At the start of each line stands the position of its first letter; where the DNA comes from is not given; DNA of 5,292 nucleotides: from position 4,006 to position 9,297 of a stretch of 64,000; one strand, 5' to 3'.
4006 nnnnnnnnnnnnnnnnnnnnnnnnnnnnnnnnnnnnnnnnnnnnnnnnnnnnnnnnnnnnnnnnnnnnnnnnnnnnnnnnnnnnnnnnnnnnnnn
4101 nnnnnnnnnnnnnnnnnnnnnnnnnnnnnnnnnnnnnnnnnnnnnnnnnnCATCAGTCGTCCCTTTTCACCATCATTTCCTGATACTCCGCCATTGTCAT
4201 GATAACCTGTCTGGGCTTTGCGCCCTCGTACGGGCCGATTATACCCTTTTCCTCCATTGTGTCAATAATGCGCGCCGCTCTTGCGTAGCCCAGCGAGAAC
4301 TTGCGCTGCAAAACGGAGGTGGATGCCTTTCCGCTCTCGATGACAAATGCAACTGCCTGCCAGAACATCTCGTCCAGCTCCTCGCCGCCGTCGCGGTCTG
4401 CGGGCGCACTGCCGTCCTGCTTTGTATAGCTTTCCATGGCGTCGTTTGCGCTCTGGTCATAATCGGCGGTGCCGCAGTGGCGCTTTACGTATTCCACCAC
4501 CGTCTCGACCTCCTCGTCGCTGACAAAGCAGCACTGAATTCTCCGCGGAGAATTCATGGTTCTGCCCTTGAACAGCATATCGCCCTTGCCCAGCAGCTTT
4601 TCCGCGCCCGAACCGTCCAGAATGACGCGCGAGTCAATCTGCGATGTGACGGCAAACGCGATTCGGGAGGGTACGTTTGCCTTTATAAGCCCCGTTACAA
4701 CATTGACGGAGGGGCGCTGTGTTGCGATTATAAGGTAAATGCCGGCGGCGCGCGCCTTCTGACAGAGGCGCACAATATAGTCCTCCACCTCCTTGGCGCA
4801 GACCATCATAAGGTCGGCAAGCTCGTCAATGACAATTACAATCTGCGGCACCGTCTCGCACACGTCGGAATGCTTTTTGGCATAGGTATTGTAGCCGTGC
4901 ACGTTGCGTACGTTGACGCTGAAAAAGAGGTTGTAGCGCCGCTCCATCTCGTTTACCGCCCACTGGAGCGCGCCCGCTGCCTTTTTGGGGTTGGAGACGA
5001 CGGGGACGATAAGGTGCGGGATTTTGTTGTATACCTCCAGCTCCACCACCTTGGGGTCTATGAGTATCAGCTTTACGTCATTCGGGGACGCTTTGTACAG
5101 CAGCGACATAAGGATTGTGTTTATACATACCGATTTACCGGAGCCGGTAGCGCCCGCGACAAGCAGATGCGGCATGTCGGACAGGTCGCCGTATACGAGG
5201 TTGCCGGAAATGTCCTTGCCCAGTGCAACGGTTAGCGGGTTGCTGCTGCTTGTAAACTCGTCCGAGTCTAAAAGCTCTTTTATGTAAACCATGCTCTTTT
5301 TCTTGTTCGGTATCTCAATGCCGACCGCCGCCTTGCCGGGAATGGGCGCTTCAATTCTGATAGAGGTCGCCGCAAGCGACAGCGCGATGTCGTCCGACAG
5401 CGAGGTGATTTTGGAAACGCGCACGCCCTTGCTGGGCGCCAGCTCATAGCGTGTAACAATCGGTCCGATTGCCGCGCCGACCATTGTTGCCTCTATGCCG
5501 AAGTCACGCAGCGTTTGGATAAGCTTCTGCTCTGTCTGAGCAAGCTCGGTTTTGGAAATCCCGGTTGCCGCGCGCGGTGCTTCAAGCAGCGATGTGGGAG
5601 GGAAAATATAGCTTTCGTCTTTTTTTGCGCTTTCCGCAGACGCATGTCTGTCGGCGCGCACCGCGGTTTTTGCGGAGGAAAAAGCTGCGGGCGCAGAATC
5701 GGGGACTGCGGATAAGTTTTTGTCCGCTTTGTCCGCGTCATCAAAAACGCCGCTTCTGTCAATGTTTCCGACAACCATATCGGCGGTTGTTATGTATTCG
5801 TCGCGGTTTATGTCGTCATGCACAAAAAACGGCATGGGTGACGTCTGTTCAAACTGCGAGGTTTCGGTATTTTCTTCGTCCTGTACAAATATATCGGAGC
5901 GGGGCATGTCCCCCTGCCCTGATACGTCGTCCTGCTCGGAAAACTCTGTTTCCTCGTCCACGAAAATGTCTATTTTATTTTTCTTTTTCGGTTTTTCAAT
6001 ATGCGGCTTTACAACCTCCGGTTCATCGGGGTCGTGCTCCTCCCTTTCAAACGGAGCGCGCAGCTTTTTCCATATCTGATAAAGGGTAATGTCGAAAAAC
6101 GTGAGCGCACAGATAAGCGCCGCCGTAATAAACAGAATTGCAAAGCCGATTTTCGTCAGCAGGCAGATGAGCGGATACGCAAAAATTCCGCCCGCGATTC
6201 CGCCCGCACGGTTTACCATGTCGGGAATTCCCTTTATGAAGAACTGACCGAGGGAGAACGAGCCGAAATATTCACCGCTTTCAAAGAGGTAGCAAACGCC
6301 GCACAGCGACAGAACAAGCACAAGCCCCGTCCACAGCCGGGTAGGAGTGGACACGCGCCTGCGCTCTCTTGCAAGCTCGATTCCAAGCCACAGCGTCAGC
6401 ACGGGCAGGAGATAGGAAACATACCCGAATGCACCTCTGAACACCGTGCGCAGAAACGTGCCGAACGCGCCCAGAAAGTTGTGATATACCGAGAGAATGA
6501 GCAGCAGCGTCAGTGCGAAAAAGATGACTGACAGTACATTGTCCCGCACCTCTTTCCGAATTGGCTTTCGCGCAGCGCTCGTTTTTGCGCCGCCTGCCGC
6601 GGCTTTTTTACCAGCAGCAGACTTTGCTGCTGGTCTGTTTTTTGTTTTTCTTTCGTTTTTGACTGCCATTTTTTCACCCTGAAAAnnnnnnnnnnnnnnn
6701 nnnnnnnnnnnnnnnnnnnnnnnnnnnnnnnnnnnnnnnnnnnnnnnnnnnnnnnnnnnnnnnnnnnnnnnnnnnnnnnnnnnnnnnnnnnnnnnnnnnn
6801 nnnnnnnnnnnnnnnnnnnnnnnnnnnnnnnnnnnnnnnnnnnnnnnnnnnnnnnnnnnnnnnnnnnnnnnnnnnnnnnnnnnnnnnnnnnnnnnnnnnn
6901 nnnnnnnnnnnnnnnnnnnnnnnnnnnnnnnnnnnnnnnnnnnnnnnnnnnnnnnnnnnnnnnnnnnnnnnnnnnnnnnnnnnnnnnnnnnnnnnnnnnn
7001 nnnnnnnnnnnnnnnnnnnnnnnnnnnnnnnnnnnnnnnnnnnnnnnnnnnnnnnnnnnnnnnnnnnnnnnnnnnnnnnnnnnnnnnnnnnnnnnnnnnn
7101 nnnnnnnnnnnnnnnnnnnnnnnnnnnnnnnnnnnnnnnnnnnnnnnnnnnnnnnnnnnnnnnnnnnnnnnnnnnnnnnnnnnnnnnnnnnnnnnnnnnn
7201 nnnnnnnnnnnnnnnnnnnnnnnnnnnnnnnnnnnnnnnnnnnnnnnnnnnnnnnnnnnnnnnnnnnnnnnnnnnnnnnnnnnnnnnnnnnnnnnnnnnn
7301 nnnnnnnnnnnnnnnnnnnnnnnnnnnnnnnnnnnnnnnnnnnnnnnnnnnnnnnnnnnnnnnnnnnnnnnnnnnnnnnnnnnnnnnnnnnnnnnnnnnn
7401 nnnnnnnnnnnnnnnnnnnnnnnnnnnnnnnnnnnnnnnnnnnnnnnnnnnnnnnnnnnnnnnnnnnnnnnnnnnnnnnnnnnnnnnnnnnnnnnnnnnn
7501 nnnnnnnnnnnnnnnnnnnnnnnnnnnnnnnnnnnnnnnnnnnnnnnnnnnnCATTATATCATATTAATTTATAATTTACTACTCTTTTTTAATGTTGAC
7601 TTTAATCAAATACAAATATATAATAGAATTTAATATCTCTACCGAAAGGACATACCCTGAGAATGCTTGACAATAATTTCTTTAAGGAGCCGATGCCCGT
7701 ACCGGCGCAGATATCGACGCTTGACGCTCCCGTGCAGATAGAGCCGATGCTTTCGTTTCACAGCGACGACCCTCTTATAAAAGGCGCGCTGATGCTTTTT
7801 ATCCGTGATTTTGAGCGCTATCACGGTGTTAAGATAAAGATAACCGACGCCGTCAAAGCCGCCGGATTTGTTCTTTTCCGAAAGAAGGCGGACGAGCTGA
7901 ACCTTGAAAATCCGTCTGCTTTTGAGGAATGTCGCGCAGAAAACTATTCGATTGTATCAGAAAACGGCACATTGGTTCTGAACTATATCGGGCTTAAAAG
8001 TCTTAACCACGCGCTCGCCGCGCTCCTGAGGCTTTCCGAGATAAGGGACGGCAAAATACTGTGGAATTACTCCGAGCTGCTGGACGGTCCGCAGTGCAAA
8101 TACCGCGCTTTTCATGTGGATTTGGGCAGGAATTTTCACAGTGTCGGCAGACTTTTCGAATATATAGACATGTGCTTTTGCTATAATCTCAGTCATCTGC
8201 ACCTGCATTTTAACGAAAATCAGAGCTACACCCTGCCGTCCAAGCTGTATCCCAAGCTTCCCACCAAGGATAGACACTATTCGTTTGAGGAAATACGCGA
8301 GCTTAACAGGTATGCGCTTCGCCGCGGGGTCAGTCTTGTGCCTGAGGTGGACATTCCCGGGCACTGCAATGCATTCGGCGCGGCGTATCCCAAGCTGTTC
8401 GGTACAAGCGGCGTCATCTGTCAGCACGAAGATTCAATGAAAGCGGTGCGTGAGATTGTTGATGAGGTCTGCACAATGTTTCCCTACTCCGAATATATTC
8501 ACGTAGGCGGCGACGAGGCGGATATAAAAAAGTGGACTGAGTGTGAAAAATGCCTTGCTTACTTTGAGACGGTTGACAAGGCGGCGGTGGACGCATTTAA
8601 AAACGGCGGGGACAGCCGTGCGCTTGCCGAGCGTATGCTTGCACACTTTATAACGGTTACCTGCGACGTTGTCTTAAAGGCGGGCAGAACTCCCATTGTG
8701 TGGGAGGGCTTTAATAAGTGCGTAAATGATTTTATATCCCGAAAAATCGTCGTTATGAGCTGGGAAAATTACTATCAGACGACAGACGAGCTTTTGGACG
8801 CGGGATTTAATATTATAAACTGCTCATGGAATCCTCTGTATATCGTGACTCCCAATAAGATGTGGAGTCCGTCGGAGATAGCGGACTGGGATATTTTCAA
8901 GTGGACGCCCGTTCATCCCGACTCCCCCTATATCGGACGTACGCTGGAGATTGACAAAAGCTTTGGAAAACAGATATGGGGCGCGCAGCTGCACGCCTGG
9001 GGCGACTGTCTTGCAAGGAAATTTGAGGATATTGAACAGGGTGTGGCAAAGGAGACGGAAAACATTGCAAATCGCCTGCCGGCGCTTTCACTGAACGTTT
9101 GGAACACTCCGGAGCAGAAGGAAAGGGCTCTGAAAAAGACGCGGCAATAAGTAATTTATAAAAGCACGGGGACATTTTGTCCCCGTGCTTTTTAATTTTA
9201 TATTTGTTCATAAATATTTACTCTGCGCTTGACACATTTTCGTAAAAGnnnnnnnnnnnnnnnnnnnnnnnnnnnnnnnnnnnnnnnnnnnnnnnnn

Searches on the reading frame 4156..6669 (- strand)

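Call 51: search_protein_families(library=pfam, proteins=[window:4156-6669:-], max_evalue=0.00001)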
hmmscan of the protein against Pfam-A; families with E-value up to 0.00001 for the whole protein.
window:4156-6669:- (838 aa): 4 families
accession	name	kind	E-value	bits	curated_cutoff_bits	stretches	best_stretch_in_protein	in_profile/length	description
PF01580.24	FtsK_SpoIIIE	-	1.3e-67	228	24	1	463-655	2-221/221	FtsK/SpoIIIE family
PF17854.6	FtsK_alpha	-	2.6e-33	114.7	22.9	1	356-455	1-101/101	FtsK alpha domain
PF09397.16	FtsK_gamma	-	7.3e-29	99.7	30.6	1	764-825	2-63/63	Ftsk gamma domain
PF13491.11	FtsK_4TM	-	1.2e-08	35.2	23.1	1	62-203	43-170/171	4TM region of DNA translocase FtsK/SpoIIIE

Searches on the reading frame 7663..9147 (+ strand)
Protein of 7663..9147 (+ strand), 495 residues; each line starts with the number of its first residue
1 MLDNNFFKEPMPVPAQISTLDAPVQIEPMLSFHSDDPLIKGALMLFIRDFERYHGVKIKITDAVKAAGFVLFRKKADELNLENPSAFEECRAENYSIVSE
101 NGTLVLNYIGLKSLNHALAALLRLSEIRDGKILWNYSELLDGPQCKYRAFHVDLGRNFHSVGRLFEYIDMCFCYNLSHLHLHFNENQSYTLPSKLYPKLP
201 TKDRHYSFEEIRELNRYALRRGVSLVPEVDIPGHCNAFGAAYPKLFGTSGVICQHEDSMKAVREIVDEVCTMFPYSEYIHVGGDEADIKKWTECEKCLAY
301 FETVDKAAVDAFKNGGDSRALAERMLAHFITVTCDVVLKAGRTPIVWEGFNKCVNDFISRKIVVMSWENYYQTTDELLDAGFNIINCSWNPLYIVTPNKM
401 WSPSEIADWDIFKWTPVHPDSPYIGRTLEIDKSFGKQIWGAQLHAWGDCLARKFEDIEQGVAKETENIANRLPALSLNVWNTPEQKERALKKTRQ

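Call 51: search_protein_families(library=pfam, proteins=[window:7663-9147:+], max_evalue=0.00001)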
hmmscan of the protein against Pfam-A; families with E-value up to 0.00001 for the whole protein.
window:7663-9147:+ (495 aa): 1 family
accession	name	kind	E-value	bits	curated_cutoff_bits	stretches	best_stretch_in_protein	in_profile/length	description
PF00728.28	Glyco_hydro_20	-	3.8e-49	168.4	22.3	1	146-450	2-323/348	Glycosyl hydrolase family 20, catalytic domain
